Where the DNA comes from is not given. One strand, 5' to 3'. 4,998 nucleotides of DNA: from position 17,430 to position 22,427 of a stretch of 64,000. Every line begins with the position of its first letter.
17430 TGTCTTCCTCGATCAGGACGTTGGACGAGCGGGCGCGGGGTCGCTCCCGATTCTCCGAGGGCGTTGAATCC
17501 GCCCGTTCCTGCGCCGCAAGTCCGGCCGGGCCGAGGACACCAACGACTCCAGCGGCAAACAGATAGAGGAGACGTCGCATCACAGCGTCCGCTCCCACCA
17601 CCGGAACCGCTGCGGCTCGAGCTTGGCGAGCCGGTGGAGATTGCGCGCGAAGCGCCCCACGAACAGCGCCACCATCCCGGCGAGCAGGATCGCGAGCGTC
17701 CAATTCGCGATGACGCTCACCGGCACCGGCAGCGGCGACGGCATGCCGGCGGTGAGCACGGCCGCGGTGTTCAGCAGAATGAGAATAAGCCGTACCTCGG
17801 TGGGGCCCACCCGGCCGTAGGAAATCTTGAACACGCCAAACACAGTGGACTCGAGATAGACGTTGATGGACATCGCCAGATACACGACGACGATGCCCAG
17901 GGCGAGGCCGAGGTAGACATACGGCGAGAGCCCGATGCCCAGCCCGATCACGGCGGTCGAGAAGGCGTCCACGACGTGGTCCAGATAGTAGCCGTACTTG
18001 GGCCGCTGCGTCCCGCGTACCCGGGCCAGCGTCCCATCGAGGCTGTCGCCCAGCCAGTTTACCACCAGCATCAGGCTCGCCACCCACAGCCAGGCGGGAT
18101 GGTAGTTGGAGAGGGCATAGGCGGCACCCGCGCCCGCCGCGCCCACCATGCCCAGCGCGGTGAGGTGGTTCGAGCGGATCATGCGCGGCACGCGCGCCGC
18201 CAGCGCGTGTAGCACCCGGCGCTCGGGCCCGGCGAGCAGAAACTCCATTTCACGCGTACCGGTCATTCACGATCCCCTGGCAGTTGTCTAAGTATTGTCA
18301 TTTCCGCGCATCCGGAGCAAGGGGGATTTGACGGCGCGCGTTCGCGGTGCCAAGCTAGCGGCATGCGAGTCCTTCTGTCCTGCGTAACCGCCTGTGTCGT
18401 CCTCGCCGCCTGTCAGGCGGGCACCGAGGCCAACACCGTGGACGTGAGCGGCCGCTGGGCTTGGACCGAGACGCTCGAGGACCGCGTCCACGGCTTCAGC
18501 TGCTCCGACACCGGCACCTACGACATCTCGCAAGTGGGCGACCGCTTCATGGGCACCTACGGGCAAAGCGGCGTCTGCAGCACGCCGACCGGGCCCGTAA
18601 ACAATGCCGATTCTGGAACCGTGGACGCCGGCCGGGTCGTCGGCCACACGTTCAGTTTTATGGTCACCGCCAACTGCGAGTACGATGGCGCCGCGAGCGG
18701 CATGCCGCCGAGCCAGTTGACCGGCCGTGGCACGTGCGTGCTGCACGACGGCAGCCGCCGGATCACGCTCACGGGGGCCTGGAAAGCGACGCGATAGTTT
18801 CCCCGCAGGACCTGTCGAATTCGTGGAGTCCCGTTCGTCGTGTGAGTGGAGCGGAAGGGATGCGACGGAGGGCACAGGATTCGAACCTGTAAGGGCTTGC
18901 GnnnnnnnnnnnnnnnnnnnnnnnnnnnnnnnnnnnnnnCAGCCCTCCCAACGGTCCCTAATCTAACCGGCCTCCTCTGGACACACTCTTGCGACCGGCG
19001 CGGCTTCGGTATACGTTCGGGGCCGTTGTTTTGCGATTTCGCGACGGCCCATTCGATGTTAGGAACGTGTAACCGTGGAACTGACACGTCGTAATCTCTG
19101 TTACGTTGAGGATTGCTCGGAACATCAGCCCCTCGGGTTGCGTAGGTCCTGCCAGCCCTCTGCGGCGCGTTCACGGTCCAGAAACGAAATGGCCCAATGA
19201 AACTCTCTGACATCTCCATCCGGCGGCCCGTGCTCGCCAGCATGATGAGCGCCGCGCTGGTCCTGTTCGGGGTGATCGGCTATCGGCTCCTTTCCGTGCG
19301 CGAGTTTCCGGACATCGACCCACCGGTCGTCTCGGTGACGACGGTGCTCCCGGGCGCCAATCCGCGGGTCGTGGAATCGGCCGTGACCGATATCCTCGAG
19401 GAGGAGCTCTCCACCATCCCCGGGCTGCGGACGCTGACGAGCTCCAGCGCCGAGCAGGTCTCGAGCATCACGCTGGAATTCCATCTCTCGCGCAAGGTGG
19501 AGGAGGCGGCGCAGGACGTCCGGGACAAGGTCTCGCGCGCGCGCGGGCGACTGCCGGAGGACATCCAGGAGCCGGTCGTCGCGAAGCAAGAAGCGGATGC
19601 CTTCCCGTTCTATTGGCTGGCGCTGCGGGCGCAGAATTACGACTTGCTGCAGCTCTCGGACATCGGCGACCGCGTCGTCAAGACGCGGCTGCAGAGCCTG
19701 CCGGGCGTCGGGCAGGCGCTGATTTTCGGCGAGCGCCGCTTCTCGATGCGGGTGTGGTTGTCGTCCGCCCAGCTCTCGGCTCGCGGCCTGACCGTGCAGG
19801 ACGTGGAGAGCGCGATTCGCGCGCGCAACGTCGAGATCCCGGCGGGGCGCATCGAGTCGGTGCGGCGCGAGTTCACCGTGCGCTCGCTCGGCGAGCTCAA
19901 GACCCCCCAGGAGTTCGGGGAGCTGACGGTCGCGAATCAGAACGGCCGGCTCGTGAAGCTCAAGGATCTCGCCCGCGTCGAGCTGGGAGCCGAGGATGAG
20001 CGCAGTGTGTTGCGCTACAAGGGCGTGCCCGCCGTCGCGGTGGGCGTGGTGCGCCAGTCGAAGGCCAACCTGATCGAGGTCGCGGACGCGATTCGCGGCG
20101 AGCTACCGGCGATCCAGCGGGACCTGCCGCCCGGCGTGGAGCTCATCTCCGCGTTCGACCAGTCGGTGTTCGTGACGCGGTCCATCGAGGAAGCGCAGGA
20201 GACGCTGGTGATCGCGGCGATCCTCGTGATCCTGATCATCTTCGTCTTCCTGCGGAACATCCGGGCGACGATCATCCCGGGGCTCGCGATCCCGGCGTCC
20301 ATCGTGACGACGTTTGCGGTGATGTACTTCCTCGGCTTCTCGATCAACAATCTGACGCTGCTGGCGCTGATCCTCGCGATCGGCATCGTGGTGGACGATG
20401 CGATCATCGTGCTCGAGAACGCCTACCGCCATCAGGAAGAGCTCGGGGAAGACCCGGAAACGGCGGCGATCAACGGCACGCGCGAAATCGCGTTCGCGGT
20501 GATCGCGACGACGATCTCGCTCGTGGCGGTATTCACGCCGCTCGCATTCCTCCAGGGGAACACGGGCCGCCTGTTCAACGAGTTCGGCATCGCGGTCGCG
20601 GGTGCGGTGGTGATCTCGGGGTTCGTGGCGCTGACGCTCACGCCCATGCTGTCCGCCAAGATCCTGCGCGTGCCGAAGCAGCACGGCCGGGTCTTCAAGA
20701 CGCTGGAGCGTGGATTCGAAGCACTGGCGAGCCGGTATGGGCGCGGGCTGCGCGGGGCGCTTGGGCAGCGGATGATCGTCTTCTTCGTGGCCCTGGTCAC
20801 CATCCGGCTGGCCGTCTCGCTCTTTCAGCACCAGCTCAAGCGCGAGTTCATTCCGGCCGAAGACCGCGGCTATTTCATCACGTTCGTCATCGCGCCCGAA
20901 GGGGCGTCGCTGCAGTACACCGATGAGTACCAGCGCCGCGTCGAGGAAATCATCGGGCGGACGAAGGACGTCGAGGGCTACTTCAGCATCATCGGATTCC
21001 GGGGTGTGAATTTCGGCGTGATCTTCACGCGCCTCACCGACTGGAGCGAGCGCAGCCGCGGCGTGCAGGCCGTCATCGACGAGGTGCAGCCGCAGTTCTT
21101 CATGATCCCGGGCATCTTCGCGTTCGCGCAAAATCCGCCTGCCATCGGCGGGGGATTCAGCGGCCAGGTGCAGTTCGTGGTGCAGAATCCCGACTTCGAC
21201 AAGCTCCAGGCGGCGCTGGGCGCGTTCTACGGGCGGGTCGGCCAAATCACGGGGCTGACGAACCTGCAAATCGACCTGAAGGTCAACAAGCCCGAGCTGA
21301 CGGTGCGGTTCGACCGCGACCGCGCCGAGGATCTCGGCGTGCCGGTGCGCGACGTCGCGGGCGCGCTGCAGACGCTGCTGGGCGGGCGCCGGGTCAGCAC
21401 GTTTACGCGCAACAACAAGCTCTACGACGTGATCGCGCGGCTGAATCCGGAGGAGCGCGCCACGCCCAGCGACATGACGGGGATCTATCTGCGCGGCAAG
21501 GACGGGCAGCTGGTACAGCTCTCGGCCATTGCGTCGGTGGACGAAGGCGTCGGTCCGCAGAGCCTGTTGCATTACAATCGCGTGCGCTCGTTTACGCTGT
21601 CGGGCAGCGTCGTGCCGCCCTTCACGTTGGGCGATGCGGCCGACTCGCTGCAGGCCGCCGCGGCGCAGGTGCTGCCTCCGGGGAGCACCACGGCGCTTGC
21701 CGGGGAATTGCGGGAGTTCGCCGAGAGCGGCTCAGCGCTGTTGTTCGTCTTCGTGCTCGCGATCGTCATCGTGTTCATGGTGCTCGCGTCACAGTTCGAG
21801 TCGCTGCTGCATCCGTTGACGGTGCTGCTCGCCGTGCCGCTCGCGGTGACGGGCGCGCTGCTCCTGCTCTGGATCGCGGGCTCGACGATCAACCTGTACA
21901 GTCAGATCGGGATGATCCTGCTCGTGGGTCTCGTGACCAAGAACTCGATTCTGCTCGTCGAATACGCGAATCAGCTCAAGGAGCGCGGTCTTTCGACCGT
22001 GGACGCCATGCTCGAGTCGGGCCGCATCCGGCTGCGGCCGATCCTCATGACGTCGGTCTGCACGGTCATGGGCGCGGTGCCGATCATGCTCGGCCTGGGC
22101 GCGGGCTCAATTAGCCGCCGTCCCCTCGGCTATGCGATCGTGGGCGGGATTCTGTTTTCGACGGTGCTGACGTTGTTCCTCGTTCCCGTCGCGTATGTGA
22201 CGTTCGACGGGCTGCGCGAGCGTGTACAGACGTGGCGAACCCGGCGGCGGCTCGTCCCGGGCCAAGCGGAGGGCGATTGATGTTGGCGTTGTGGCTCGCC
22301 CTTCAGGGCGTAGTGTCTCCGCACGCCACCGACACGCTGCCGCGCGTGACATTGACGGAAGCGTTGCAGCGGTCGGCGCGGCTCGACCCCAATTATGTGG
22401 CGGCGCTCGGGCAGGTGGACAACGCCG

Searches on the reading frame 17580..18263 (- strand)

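Call 57: search_protein_families(library=pfam, proteins=[window:17580-18263:-], max_evalue=0.001)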
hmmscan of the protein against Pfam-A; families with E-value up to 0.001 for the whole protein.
window:17580-18263:- (227 aa): 1 family
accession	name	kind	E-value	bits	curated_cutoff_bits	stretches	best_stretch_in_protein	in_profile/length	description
PF01066.26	CDP-OH_P_transf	-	1.3e-07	32.6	22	1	31-182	4-138/152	CDP-alcohol phosphatidyltransferase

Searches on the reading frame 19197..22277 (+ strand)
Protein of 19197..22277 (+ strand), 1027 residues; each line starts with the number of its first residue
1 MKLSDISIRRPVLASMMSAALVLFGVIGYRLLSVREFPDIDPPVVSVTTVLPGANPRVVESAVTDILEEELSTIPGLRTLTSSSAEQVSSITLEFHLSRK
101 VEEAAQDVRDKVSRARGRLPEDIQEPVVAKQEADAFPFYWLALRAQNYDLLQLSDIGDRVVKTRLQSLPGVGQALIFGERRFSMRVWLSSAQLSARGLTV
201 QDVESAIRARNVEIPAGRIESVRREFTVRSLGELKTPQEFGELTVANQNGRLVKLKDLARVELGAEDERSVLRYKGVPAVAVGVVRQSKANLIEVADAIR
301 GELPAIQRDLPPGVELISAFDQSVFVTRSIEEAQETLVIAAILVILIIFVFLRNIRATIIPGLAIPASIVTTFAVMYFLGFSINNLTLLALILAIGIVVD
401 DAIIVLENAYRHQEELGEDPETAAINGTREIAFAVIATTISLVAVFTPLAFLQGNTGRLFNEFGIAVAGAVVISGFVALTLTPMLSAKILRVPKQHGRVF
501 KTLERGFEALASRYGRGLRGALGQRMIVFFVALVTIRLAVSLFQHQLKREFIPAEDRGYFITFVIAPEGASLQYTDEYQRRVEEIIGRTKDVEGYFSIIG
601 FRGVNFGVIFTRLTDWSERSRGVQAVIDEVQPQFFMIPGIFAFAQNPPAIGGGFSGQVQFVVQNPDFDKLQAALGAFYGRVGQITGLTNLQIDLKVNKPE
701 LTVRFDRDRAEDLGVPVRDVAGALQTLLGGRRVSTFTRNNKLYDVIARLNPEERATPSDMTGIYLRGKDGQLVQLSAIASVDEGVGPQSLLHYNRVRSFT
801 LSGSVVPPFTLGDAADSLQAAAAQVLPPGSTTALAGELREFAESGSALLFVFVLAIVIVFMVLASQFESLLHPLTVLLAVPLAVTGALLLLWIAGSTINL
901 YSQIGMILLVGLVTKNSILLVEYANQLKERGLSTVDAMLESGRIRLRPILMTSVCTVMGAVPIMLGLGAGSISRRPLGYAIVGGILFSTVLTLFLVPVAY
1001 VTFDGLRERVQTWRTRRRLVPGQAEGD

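Call 57: search_protein_families(library=pfam, proteins=[window:19197-22277:+], max_evalue=0.001)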
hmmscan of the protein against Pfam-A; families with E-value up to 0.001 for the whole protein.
window:19197-22277:+ (1027 aa): 2 families
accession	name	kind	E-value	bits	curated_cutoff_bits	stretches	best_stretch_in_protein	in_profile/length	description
PF00873.25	ACR_tran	-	4.7e-303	1008.3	28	1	4-1003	2-1020/1021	AcrB/AcrD/AcrF family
PF03176.21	MMPL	-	1.6e-14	54.1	20.5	1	335-487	147-300/333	MMPL family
